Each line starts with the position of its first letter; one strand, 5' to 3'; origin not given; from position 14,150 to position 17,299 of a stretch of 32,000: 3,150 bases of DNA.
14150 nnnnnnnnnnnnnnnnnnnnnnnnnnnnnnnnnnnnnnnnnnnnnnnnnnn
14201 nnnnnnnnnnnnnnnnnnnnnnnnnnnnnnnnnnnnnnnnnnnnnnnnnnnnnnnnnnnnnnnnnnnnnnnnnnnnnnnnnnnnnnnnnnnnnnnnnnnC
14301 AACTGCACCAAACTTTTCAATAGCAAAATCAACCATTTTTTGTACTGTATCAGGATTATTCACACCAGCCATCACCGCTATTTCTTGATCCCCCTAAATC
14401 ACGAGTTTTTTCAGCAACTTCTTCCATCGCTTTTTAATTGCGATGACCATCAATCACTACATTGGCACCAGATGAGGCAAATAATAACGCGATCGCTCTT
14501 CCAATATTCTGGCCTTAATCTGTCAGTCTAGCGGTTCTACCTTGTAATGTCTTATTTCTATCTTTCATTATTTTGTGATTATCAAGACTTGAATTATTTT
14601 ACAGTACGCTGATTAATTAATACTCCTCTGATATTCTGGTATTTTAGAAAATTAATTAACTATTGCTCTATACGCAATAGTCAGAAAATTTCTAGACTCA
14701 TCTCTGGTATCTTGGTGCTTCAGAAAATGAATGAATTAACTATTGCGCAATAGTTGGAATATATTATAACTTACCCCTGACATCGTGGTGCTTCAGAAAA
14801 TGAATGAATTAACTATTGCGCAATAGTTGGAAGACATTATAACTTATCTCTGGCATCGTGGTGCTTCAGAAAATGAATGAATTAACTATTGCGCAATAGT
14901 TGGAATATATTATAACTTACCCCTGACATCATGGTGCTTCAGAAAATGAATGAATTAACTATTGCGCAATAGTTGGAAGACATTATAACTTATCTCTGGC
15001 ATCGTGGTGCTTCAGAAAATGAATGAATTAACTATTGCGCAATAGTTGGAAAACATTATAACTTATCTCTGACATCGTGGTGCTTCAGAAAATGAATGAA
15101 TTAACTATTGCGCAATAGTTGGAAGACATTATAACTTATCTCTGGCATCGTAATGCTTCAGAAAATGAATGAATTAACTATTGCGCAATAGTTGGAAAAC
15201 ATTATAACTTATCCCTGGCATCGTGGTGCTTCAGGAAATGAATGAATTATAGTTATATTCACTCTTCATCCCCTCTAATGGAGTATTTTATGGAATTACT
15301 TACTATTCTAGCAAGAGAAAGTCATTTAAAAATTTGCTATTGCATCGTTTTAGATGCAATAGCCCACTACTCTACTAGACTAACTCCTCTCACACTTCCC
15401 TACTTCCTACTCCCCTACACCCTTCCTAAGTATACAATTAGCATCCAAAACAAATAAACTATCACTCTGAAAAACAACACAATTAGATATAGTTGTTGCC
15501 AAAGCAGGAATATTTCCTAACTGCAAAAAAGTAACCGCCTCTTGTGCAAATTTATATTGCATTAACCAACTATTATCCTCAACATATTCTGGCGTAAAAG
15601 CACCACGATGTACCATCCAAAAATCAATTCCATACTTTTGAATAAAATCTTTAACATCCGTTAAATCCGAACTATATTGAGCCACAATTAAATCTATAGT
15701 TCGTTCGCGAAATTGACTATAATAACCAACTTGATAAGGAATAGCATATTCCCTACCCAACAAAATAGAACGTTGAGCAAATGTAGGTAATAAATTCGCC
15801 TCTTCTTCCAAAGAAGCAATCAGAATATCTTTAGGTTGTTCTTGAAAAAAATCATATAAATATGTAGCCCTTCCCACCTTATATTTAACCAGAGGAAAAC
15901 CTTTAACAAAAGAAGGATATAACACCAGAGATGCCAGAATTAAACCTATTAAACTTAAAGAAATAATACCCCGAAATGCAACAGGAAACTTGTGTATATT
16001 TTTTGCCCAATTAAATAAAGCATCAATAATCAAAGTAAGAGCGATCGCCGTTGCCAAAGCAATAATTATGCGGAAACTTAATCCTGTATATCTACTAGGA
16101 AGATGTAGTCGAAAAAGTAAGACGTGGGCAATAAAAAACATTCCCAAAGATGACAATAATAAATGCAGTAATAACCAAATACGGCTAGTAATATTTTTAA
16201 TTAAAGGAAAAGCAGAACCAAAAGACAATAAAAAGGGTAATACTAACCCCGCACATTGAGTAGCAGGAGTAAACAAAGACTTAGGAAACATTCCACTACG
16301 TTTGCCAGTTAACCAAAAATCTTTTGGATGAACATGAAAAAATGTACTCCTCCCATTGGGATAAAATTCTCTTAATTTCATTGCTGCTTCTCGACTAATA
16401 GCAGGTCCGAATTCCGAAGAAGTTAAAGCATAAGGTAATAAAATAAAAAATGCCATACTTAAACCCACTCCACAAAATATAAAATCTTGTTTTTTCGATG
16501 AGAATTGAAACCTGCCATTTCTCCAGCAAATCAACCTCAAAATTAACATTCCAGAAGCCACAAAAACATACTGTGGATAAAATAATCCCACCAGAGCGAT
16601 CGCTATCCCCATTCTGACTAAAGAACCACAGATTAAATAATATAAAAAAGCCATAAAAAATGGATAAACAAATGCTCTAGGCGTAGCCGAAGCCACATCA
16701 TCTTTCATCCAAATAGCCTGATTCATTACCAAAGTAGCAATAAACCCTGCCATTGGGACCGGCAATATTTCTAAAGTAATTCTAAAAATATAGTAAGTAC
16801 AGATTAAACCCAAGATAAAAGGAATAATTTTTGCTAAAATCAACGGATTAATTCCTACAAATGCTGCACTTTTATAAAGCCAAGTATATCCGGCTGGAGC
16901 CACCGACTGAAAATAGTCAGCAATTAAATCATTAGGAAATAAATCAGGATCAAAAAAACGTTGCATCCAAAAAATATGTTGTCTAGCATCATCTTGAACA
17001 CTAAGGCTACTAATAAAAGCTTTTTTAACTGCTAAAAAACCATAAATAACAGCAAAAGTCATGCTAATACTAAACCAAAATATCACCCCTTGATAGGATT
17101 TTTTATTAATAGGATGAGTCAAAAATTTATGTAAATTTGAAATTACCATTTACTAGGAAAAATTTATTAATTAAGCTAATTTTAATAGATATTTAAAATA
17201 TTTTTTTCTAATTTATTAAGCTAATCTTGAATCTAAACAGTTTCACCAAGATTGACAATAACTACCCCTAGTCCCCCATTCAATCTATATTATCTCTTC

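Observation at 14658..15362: Array of nine hairpin-forming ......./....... sites, seven of them a perfect 18-bp palindrome spaced exactly 73 bp apart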

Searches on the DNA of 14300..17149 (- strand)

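Call 7: search_rna_families(source=window, start=14300, end=15700, threshold=evalue, max_evalue=10, show_alignments=3)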
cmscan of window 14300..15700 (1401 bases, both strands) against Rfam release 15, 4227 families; matches with E-value up to 10: 12.
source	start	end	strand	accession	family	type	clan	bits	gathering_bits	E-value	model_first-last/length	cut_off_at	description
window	14904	15092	-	RF04318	idnO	Cis-reg;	-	26.8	100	0.11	1-206/206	no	idnO ncRNA motif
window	15105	15191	-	RF04318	idnO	Cis-reg;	-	25.1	100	0.25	57-146/206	no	idnO ncRNA motif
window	14740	14826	-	RF04318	idnO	Cis-reg;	-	25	100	0.26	57-146/206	no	idnO ncRNA motif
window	15234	15340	-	RF02728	HrrF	Gene; sRNA;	-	21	77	0.71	1-116/116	no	Haemophilus regulatory RNA responsive to iron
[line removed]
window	14882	14976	+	RF03682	mir-3912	Gene; miRNA;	-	19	95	1.5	1-91/91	no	mir-3912 microRNA precursor family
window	14724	14820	+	RF01459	rliE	Gene; sRNA;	-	18.4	90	3.4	1-222/222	no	Listeria sRNA rliE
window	15196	15273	+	RF01952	SOX2OT_exon2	Gene; lncRNA;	-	17.8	45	0.29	1-69/69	no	SOX2 overlapping transcript exon 2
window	14955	15049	+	RF00935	mir-876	Gene; miRNA;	-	17.2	88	3.7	1-81/81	no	mir-876 microRNA precursor family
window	15016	15112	+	RF01459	rliE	Gene; sRNA;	-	17.1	90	6.2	1-222/222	no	Listeria sRNA rliE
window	14727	14842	+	RF00648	MIR396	Gene; miRNA;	-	16.1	80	6.4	1-118/118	no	MIR396 microRNA precursor family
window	14740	14826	-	RF04195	MIR6217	Gene; miRNA;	-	15.1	110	1.9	1-228/228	no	MIR6217 microRNA precursor family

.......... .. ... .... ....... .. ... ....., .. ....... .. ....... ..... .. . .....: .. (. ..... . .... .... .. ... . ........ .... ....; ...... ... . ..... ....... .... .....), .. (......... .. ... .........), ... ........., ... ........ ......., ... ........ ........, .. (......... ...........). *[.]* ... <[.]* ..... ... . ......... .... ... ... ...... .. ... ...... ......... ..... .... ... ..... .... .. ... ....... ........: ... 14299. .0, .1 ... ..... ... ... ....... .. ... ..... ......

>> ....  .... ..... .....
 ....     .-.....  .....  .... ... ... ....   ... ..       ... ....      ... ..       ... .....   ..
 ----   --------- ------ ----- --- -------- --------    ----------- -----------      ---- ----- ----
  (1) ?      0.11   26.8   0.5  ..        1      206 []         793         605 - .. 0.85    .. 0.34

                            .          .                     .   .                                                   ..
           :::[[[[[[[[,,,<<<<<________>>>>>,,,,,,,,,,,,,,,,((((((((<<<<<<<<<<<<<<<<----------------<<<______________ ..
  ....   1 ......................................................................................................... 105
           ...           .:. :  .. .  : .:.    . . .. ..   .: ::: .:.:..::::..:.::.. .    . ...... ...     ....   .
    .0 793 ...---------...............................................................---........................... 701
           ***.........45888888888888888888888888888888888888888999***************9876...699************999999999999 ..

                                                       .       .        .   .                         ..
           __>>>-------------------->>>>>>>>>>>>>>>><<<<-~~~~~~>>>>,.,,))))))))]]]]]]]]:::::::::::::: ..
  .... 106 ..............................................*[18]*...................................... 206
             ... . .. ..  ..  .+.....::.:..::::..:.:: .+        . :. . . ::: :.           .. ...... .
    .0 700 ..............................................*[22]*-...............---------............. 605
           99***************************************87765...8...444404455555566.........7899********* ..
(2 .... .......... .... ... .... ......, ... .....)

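Call 56: search_rna_families(sources=[L088, L091, L082, L077, L079, L033], threshold=evalue, max_evalue=0.5)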
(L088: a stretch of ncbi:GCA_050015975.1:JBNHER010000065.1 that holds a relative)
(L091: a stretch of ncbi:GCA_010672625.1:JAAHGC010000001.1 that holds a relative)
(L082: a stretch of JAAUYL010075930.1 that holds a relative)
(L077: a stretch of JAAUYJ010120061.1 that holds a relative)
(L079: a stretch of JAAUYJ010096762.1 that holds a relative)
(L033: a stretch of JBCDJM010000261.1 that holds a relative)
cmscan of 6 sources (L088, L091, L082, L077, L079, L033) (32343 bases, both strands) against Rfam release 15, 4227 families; matches with E-value up to 0.5: 0.
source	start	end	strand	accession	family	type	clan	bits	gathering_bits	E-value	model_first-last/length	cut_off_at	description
